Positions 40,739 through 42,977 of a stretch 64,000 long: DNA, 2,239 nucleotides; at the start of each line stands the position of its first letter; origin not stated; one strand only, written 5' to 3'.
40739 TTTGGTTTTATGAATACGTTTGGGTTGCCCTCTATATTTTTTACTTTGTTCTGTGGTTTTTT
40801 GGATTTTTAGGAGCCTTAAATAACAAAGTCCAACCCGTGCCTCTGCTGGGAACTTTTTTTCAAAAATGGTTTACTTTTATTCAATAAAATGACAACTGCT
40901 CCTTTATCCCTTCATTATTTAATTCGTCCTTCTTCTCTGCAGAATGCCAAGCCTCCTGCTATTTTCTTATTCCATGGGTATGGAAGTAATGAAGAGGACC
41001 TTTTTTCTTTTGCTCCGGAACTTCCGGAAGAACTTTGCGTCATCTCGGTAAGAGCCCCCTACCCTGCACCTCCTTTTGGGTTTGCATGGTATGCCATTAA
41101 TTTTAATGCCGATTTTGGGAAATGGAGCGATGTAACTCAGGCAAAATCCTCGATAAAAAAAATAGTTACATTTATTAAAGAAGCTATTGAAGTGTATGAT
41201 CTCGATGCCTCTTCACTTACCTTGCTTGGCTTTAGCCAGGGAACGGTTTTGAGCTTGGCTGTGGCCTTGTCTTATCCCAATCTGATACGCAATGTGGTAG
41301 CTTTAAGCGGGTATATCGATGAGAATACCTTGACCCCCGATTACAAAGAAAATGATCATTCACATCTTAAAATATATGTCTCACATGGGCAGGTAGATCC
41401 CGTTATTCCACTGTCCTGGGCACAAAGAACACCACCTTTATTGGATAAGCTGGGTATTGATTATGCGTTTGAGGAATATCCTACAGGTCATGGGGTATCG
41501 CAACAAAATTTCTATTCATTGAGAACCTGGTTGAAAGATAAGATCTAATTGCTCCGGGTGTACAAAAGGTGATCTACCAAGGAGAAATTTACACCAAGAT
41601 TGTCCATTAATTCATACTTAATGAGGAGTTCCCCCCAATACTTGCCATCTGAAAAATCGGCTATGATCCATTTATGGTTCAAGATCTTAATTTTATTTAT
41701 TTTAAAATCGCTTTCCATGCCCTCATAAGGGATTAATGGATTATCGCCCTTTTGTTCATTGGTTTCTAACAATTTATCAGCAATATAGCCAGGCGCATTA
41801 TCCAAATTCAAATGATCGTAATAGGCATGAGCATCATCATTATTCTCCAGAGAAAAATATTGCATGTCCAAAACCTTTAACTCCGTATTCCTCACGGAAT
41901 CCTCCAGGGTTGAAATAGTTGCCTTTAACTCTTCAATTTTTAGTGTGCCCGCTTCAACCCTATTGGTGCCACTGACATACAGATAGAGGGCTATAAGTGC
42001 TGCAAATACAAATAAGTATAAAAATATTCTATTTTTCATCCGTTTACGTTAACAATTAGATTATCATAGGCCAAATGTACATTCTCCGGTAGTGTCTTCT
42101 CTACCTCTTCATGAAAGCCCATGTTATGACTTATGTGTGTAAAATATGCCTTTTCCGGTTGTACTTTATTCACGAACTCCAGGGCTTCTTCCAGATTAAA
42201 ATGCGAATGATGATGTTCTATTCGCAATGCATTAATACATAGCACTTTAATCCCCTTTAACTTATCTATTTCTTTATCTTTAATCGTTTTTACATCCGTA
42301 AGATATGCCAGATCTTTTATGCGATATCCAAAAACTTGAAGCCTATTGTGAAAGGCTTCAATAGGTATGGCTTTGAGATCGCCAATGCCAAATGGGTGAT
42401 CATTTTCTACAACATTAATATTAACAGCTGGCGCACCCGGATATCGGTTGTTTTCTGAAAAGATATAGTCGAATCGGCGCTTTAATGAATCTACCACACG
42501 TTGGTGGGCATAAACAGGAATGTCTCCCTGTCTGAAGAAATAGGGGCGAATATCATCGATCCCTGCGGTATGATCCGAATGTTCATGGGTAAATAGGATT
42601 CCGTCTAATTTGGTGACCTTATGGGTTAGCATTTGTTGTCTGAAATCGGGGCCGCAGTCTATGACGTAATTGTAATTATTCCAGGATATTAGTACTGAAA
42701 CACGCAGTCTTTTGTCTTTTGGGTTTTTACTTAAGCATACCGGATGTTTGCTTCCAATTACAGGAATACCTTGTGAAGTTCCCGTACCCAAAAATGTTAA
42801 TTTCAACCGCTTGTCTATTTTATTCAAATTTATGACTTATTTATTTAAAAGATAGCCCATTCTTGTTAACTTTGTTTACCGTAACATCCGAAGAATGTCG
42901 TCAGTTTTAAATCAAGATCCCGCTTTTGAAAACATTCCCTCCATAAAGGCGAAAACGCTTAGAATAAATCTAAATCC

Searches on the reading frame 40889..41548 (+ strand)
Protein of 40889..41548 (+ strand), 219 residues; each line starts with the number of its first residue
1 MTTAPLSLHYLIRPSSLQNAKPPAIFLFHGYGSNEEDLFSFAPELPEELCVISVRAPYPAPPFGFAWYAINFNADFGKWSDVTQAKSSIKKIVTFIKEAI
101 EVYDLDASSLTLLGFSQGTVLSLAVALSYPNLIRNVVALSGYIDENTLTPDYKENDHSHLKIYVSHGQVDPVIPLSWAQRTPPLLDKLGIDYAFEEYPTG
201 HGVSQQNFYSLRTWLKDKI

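Call 78: search_protein_families(library=pfam, proteins=[window:40889-41548:+], max_evalue=0.00001)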
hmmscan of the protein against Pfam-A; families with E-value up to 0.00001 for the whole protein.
window:40889-41548:+ (219 aa): 3 families
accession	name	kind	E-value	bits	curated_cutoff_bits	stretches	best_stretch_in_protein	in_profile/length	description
PF02230.22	Abhydrolase_2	-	2.8e-23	83.4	23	1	21-216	13-214/217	Phospholipase/Carboxylesterase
PF00561.26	Abhydrolase_1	-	1.7e-06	28.3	25.8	1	104-148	65-108/245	alpha/beta hydrolase fold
PF00756.26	Esterase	-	3.7e-06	27.4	22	0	14-157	15-170/251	Putative esterase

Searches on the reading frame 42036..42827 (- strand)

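Call 78: search_protein_families(library=pfam, proteins=[window:42036-42827:-], max_evalue=0.00001)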
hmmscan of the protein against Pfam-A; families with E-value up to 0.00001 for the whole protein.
window:42036-42827:- (263 aa): 2 families
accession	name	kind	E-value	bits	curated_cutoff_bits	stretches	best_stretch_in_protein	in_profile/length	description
PF12706.13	Lactamase_B_2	-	4.1e-45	154.3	27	1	53-232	2-200/200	Beta-lactamase superfamily domain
PF00753.33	Lactamase_B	-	2.3e-08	34.6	22.7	1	44-231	8-196/196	Metallo-beta-lactamase superfamily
